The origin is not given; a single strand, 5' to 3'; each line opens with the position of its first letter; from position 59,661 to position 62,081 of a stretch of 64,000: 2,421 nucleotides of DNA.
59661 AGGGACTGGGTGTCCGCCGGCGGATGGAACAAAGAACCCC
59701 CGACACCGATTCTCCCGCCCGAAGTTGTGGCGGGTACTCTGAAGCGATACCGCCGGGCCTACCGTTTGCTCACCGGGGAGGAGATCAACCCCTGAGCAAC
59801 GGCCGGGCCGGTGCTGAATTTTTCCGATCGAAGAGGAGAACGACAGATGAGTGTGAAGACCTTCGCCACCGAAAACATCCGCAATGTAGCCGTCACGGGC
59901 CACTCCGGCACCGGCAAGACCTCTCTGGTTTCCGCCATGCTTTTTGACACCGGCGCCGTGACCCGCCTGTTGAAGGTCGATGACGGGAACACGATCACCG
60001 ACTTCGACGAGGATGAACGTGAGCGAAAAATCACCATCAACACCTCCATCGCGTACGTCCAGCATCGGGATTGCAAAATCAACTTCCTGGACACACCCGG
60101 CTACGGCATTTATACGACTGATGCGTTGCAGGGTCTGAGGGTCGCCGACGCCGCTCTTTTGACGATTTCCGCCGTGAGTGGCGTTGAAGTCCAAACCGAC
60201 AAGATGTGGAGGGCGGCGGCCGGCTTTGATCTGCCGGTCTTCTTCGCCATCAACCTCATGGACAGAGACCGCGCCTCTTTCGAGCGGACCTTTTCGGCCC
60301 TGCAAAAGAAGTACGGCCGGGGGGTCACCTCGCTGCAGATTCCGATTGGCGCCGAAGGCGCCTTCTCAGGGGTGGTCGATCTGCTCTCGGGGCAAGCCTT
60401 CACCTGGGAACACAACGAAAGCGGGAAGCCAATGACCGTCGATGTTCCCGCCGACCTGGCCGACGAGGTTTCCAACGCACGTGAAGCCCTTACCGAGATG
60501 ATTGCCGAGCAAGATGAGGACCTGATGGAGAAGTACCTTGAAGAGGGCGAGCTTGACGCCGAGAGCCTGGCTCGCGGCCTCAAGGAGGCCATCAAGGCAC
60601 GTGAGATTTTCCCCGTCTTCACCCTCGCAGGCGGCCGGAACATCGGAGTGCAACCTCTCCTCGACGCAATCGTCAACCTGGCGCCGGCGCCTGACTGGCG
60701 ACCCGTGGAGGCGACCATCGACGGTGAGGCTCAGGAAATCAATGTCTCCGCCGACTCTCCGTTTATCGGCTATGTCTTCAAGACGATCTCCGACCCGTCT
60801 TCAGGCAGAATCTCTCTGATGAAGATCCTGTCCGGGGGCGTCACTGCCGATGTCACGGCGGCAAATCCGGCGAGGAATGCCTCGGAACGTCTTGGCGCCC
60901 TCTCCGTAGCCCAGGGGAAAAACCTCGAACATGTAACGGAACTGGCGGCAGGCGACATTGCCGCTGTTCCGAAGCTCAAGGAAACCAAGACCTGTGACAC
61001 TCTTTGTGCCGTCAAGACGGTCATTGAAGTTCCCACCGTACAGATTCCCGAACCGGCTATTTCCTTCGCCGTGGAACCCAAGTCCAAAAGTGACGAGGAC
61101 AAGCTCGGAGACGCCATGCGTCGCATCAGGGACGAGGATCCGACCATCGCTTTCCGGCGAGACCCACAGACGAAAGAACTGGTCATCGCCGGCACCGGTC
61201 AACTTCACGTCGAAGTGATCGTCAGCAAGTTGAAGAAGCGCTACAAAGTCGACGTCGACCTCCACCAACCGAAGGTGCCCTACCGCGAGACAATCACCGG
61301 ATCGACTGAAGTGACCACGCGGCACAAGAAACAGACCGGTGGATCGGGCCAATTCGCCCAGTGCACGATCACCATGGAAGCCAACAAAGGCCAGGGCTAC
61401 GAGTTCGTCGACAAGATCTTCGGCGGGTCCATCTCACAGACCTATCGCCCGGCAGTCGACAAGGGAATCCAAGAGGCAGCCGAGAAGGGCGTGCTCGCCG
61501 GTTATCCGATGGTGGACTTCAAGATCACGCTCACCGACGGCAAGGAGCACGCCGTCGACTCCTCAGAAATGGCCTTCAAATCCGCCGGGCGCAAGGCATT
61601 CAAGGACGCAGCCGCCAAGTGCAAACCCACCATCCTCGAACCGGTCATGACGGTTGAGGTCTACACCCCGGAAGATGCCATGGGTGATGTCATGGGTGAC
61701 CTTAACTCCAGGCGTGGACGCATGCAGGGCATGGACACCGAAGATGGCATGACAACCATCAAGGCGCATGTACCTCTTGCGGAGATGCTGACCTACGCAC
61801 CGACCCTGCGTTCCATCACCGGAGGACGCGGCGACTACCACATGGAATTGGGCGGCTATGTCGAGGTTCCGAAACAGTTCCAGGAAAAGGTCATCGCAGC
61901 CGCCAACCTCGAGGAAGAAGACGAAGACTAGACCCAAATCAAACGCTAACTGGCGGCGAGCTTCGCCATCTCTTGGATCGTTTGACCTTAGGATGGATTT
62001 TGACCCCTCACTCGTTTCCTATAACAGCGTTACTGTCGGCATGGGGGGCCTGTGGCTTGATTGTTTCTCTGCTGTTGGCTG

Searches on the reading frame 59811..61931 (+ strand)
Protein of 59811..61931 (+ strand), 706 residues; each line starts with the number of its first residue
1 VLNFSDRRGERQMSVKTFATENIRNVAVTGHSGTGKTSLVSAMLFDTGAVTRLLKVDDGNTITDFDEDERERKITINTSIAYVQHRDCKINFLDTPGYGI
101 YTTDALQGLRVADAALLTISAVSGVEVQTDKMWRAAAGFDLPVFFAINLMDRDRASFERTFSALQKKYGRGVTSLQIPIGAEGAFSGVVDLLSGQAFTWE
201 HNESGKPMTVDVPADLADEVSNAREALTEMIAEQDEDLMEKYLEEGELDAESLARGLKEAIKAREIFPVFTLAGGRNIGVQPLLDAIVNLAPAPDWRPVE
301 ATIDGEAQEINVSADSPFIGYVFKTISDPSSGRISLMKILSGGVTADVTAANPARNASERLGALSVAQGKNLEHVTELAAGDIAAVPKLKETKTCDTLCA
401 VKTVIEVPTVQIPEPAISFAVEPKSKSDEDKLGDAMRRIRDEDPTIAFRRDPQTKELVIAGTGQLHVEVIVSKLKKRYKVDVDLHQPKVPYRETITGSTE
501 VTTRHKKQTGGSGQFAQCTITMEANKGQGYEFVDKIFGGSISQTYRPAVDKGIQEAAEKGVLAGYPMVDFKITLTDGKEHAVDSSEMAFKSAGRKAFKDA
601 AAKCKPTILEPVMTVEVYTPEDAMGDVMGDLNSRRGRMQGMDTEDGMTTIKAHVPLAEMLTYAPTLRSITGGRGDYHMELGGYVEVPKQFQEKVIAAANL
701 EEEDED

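Call 41: search_protein_families(library=pfam, proteins=[window:59811-61931:+], max_evalue=0.00001)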
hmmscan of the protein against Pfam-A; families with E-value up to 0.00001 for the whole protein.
window:59811-61931:+ (706 aa): 6 families
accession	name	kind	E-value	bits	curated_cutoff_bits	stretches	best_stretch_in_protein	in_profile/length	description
PF03764.24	EFG_IV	-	6.7e-41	139.3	24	1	487-604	1-120/121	Elongation factor G, domain IV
PF00009.33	GTP_EFTU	-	9.1e-40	136.7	26.5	1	21-292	1-187/188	Elongation factor Tu GTP binding domain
PF00679.30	EFG_C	-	3.2e-29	101.2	27.9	1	608-693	2-88/89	Elongation factor G C-terminus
PF14492.12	EFG_III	-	2.3e-28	98.5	27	1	412-485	1-74/75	Elongation Factor G, domain III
PF22042.2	EF-G_D2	-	7.6e-10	39.2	27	1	317-400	1-83/84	Elongation factor G domain 2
PF16658.11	RF3_C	-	1.3e-06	28.7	40.1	1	419-503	13-97/132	Class II release factor RF3, C-terminal domain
